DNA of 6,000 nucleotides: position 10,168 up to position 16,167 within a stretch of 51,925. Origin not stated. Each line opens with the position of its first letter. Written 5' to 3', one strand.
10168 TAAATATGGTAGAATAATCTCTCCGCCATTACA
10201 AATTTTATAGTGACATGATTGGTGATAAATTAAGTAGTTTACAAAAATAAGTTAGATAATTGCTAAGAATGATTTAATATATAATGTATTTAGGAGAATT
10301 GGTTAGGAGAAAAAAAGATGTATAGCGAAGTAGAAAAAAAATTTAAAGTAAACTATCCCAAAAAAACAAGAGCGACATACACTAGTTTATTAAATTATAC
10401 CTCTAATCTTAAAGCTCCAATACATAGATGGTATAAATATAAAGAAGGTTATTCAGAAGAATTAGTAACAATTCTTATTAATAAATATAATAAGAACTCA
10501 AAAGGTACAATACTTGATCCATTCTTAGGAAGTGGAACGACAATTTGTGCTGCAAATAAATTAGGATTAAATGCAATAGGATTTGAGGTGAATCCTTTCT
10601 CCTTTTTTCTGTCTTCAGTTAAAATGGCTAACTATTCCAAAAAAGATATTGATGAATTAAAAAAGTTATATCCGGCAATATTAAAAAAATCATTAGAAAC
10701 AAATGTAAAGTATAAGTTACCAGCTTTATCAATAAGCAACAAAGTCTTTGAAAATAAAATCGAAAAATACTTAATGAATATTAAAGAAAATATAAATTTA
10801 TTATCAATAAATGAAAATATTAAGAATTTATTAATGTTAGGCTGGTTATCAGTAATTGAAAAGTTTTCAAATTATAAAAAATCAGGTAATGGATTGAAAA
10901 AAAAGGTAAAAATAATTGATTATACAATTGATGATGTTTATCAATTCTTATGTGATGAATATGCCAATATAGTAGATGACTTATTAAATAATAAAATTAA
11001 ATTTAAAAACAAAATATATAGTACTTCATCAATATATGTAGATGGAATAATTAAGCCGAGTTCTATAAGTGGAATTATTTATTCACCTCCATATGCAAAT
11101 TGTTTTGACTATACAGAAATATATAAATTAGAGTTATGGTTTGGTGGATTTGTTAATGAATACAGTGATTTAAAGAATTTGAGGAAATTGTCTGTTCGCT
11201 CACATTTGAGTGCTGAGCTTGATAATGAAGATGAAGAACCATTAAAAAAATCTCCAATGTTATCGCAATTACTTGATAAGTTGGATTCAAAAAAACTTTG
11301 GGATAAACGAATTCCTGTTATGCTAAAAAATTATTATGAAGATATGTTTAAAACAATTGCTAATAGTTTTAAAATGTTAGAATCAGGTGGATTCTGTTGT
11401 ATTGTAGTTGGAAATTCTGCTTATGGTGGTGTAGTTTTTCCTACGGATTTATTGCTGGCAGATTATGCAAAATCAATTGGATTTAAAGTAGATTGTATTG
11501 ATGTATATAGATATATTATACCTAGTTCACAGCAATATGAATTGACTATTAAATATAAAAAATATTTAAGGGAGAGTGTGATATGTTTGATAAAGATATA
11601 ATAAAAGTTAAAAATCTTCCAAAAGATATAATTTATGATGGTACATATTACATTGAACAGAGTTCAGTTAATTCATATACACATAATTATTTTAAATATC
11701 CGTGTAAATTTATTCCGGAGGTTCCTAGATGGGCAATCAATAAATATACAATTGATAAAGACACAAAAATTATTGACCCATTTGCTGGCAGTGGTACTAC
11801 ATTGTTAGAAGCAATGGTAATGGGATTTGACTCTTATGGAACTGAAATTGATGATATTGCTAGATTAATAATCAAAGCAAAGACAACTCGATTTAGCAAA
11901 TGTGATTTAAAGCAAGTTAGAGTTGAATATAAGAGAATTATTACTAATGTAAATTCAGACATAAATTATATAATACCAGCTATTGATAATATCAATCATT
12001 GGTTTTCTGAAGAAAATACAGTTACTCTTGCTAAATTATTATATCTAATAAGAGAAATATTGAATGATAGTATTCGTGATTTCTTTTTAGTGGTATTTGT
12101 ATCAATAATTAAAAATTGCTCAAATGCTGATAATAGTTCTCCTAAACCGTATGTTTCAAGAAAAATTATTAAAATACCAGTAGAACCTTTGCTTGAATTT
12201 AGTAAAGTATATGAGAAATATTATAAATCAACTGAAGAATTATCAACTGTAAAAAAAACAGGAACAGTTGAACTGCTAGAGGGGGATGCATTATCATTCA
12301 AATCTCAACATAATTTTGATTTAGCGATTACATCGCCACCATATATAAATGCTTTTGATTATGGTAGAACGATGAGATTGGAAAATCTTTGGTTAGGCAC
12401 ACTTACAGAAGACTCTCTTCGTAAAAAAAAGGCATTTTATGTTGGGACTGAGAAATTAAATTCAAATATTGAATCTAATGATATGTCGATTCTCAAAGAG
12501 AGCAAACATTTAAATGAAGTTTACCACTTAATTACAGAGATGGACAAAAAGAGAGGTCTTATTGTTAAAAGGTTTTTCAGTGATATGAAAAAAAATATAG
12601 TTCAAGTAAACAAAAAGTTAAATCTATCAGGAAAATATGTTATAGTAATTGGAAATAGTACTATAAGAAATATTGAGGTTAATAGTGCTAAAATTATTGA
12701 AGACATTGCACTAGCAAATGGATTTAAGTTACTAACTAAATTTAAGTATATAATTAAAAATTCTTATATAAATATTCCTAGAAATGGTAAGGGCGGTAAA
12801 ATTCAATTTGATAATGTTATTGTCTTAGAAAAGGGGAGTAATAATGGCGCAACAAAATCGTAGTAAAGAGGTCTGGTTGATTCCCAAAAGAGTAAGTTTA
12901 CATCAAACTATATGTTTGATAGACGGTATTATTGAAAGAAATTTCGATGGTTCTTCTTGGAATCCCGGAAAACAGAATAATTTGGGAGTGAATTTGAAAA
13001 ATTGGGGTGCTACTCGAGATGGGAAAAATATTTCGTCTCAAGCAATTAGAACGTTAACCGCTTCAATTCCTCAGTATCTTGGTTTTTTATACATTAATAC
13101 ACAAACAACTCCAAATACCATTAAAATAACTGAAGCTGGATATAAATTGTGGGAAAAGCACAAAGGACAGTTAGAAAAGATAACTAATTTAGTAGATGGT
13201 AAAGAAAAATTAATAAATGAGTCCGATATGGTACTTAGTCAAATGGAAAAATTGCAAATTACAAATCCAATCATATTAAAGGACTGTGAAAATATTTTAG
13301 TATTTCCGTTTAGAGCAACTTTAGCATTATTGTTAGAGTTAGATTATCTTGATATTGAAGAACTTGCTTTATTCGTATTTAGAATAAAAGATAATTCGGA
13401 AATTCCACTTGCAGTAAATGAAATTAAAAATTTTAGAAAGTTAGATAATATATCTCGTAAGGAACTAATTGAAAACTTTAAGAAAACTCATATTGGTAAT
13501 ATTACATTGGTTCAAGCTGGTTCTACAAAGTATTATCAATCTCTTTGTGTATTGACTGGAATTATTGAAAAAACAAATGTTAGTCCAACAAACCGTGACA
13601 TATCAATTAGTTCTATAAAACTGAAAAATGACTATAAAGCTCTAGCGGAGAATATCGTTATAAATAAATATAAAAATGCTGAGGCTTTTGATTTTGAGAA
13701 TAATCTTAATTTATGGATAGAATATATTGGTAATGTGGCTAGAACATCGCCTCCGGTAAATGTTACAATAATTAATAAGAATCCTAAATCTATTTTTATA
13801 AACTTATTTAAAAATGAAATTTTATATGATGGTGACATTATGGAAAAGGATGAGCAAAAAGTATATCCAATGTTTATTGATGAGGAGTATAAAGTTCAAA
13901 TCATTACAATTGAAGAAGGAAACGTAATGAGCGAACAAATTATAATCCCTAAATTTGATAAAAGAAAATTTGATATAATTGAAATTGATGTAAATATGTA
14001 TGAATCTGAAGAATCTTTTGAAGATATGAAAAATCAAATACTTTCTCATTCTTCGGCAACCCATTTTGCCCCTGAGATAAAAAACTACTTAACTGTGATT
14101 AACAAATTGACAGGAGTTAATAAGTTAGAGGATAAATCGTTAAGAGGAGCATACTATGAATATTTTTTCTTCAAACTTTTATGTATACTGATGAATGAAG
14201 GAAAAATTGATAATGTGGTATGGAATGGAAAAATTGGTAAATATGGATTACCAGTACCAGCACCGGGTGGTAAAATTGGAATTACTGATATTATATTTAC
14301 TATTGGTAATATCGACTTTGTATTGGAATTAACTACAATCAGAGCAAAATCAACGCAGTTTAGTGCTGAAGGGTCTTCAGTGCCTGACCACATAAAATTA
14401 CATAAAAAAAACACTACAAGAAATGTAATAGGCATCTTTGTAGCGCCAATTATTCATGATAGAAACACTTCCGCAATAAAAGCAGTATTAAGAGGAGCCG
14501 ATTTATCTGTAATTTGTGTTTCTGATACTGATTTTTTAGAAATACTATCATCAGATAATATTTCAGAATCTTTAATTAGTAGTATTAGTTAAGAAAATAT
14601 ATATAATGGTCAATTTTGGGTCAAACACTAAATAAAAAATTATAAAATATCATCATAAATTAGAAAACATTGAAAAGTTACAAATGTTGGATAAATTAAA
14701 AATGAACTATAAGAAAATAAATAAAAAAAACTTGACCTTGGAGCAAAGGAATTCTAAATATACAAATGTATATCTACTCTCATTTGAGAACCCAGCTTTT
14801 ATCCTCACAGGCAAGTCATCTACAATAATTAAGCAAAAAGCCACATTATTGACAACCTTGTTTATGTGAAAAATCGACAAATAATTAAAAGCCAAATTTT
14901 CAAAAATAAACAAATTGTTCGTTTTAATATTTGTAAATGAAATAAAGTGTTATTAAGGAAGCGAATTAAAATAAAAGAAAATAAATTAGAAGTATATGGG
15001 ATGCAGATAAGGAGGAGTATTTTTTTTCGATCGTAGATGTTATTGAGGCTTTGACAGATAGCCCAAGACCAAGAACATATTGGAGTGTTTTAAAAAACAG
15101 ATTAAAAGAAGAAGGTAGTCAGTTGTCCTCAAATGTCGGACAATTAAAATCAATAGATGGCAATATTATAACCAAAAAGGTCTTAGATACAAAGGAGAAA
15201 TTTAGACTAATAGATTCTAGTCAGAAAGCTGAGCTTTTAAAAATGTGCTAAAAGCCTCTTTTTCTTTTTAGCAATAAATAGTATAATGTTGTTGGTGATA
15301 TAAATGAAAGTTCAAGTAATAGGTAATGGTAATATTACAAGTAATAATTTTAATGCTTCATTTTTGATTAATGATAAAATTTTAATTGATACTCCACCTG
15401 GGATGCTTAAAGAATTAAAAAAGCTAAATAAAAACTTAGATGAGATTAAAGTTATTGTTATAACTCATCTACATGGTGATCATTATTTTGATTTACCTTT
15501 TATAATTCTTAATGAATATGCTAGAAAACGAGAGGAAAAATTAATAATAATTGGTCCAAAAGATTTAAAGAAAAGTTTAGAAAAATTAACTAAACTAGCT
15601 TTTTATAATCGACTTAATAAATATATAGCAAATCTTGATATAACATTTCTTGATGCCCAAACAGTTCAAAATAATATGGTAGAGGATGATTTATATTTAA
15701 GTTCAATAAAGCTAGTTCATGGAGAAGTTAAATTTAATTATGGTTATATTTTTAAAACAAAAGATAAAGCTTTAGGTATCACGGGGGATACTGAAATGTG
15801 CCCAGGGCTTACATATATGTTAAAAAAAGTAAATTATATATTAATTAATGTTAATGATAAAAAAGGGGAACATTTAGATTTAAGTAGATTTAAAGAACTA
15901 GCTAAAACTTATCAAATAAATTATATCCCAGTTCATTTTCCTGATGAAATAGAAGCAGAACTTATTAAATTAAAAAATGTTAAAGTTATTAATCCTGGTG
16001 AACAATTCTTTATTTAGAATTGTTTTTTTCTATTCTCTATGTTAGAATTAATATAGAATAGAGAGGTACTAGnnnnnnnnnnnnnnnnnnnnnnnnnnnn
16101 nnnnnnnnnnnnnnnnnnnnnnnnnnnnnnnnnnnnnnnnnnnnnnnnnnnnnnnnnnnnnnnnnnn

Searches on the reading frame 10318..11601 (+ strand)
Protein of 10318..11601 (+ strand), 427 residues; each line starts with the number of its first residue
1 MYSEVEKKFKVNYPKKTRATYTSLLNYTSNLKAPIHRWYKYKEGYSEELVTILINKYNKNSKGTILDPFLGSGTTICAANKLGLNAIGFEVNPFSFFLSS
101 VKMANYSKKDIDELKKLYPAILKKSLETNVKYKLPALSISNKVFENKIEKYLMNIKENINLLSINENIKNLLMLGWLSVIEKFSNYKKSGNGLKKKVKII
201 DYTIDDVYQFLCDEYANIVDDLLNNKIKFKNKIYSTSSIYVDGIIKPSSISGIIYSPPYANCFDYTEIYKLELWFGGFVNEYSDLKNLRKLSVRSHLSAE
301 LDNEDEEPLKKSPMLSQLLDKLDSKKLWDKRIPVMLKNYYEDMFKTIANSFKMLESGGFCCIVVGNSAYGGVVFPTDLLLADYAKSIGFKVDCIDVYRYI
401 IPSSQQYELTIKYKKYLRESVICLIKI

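Call 34: search_protein_families(library=pfam, proteins=[window:10318-11601:+], max_evalue=0.00001)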
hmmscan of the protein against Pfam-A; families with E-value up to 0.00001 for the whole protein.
window:10318-11601:+ (427 aa): 1 family
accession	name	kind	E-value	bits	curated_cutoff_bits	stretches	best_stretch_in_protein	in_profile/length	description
PF01555.25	N6_N4_Mtase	-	2.4e-13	51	26.7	1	37-93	159-213/221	DNA methylase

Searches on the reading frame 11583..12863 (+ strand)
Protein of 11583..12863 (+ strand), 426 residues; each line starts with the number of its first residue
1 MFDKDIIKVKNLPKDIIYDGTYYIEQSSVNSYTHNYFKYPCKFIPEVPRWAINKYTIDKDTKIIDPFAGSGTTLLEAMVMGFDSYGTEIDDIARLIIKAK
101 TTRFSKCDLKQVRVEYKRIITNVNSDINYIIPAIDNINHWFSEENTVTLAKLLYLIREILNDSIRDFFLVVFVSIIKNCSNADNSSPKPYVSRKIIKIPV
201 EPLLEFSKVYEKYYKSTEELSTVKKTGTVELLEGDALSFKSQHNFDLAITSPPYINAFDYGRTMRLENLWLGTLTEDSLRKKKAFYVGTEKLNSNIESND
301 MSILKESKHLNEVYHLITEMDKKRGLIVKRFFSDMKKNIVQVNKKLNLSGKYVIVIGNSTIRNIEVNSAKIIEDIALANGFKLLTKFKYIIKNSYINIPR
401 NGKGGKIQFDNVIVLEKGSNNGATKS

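Call 34: search_protein_families(library=pfam, proteins=[window:11583-12863:+], max_evalue=0.00001)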
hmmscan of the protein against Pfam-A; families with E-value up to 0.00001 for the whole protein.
window:11583-12863:+ (426 aa): 2 families
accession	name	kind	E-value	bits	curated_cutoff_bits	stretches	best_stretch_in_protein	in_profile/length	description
PF01555.25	N6_N4_Mtase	-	2.5e-11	44.4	26.7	1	4-91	115-213/221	DNA methylase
PF01170.24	UPF0020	-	7.6e-08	32.7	22.3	0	58-105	27-65/197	RMKL-like, methyltransferase domain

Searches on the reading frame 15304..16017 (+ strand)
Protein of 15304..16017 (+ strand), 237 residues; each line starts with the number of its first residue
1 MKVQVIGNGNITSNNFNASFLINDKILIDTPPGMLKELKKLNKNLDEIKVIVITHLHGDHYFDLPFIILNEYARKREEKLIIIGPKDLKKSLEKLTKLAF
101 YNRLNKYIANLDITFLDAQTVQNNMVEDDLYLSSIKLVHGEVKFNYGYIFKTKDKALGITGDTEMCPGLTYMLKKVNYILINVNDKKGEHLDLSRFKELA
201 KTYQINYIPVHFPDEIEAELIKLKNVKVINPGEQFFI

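Call 34: search_protein_families(library=pfam, proteins=[window:15304-16017:+], max_evalue=0.00001)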
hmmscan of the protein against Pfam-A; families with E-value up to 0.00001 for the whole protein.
window:15304-16017:+ (237 aa): 2 families
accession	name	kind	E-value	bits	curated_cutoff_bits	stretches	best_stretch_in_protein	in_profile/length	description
PF12706.13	Lactamase_B_2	-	3.1e-12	46.9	27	1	25-204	2-191/200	Beta-lactamase superfamily domain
PF00753.33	Lactamase_B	-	2.7e-07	31.2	22.7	1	23-88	15-84/196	Metallo-beta-lactamase superfamily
